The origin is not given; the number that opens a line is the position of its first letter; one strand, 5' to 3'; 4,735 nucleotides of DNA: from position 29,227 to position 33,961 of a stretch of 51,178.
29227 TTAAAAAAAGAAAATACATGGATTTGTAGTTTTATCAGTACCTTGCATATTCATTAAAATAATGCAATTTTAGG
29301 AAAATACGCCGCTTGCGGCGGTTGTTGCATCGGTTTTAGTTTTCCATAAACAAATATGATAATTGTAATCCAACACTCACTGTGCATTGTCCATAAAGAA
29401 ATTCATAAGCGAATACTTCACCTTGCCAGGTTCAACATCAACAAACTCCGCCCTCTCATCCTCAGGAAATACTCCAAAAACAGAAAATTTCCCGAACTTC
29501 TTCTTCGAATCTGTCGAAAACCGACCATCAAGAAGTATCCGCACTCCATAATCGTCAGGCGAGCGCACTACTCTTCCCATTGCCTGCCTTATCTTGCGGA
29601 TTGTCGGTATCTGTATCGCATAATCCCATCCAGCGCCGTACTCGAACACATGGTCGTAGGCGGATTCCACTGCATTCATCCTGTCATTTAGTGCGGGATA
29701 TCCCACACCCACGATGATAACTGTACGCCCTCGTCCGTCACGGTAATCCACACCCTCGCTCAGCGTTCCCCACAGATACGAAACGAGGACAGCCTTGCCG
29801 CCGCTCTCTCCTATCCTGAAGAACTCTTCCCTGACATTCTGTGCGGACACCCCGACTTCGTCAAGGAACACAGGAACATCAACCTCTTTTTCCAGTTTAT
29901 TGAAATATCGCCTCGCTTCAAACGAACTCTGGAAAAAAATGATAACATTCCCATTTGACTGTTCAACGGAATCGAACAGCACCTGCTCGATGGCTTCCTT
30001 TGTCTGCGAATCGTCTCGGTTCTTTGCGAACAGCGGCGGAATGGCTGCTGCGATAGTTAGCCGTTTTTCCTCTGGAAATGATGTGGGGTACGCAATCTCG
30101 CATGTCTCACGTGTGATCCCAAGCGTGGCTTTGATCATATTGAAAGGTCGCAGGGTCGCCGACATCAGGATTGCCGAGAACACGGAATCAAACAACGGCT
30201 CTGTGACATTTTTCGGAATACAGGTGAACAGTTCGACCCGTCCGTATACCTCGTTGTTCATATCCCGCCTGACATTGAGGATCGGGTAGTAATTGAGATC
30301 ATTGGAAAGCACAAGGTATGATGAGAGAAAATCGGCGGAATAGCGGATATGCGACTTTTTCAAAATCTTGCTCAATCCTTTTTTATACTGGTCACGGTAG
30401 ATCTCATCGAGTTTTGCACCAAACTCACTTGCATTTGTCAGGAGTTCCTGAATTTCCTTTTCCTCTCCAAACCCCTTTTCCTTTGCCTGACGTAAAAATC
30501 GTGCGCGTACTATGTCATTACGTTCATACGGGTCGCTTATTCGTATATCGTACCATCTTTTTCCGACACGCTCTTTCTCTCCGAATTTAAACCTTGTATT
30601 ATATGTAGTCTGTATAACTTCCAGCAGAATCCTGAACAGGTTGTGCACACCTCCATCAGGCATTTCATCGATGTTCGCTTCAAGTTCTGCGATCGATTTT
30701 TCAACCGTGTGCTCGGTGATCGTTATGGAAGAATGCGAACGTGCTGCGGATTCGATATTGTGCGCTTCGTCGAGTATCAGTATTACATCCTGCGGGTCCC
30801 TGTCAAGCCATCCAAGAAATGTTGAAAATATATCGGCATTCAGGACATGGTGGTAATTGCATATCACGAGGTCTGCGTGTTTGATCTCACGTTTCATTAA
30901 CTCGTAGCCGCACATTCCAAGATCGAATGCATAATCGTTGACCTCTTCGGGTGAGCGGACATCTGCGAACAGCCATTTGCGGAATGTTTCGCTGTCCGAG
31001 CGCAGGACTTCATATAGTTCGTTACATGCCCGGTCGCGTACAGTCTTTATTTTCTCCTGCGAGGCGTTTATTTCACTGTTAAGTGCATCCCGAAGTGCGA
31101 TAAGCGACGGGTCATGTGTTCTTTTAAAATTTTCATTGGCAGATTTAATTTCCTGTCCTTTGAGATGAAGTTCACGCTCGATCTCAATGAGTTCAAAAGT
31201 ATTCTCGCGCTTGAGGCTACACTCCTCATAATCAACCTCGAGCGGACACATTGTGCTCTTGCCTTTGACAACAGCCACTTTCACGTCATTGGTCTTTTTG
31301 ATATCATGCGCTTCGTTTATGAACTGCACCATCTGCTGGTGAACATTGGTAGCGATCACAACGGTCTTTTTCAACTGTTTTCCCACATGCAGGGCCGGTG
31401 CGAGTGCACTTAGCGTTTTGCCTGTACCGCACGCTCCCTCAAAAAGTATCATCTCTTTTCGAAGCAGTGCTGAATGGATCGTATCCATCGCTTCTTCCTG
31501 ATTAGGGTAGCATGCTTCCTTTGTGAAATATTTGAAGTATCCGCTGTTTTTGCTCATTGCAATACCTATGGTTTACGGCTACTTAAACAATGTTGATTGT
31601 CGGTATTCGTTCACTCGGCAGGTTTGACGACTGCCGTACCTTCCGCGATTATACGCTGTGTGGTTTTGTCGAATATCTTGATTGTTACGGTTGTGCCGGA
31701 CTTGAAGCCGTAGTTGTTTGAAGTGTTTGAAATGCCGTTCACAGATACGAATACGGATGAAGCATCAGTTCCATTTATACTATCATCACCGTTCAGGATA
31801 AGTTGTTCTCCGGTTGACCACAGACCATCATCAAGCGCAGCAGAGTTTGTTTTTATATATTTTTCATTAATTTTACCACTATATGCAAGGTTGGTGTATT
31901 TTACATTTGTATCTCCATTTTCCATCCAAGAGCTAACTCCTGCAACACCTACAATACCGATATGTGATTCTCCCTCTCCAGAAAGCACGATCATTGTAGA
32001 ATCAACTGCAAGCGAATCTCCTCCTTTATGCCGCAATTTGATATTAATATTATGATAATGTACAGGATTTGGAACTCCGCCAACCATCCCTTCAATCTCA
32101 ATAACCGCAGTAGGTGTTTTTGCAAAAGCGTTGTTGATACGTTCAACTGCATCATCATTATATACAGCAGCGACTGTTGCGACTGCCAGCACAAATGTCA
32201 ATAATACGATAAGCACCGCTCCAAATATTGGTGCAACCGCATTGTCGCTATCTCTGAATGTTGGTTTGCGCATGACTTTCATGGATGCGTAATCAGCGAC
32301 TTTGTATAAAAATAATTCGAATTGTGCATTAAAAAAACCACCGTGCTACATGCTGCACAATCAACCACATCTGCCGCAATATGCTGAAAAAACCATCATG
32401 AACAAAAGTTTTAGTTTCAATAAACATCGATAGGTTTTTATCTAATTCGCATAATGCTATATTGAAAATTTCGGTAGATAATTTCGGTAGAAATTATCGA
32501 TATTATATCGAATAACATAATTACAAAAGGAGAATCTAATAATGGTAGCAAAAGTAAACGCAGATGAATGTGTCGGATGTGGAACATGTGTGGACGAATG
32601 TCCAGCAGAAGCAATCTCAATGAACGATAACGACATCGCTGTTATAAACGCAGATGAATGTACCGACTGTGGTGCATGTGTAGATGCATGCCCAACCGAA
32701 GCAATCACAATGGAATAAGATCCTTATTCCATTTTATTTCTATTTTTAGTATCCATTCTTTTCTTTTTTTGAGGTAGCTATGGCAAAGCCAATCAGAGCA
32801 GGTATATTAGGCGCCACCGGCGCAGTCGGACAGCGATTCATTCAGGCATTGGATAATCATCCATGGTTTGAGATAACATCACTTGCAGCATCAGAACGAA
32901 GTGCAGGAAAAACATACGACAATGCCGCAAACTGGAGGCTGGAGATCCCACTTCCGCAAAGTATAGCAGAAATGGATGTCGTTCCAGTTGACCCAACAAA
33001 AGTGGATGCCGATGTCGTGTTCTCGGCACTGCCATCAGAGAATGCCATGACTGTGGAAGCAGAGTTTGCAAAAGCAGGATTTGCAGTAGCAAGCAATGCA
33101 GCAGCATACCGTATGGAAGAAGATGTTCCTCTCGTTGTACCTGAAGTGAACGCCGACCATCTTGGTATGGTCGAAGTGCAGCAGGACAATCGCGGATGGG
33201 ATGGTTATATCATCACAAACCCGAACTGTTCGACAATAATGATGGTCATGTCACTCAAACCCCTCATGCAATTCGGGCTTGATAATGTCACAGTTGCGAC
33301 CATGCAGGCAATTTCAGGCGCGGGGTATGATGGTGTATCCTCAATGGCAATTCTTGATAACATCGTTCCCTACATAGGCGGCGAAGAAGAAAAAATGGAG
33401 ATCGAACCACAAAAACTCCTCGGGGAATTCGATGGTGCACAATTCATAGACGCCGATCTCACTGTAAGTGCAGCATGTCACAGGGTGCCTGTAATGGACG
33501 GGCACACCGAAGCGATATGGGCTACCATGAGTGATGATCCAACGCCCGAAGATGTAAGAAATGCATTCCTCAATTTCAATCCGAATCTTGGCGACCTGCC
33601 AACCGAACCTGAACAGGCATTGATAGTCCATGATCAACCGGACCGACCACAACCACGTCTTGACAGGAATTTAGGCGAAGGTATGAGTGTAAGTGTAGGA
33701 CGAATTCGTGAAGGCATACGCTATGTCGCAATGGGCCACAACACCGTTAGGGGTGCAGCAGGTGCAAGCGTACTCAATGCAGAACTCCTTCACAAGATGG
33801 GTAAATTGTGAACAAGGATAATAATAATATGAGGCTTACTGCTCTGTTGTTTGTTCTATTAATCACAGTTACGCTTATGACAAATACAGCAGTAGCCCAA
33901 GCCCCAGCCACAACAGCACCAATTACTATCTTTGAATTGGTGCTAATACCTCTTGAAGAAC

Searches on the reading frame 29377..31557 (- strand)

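Call 12: search_protein_families(library=pfam, proteins=[window:29377-31557:-])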
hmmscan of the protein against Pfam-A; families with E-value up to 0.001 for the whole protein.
window:29377-31557:- (726 aa): 6 families
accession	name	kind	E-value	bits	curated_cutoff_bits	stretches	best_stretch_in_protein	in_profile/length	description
PF13307.12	Helicase_C_2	-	1.8e-26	93.6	25.3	1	530-687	4-162/170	Helicase C-terminal domain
PF06733.21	DEAD_2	-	1.4e-17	64.3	21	1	70-284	3-171/172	DEAD_2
PF00270.35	DEAD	-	2.2e-07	31.2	26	1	18-101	2-84/167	DEAD/DEAH box helicase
PF04851.21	ResIII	-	3.7e-06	27.4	22.5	1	17-90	5-80/164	Type III restriction enzyme, res subunit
PF02562.22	PhoH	-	0.00033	20.7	27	0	18-68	7-53/205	PhoH-like protein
PF05707.18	Zot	-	0.00038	20.4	20.3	0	37-85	3-53/197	Zonular occludens toxin (Zot)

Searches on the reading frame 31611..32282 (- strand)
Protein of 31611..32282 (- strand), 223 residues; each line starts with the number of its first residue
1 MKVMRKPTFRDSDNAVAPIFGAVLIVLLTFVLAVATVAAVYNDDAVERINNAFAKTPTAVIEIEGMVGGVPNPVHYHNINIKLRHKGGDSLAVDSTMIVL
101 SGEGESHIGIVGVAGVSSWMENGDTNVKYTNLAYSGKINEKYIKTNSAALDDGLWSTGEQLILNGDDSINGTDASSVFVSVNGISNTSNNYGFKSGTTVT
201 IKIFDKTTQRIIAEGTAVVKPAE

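Call 13: search_protein_families(library=pfam, proteins=[window:31611-32282:-])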
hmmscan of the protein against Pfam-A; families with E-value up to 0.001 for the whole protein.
window:31611-32282:- (223 aa): 1 family
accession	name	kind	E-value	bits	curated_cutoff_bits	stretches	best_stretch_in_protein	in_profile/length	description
PF07790.16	Pilin_N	-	6.4e-05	24.2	25.2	1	14-104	1-77/78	Archaeal Type IV pilin, N-terminal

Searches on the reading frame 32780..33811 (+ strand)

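Call 13: search_protein_families(library=pfam, proteins=[window:32780-33811:+])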
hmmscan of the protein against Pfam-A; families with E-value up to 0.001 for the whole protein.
window:32780-33811:+ (343 aa): 2 families
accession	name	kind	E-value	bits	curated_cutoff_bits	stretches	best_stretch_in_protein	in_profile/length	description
PF02774.23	Semialdhyde_dhC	-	1.7e-35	123.3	26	1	159-323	1-183/184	Semialdehyde dehydrogenase, dimerisation domain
PF01118.30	Semialdhyde_dh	-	8.2e-35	120.3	26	1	6-128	1-118/121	Semialdehyde dehydrogenase, NAD binding domain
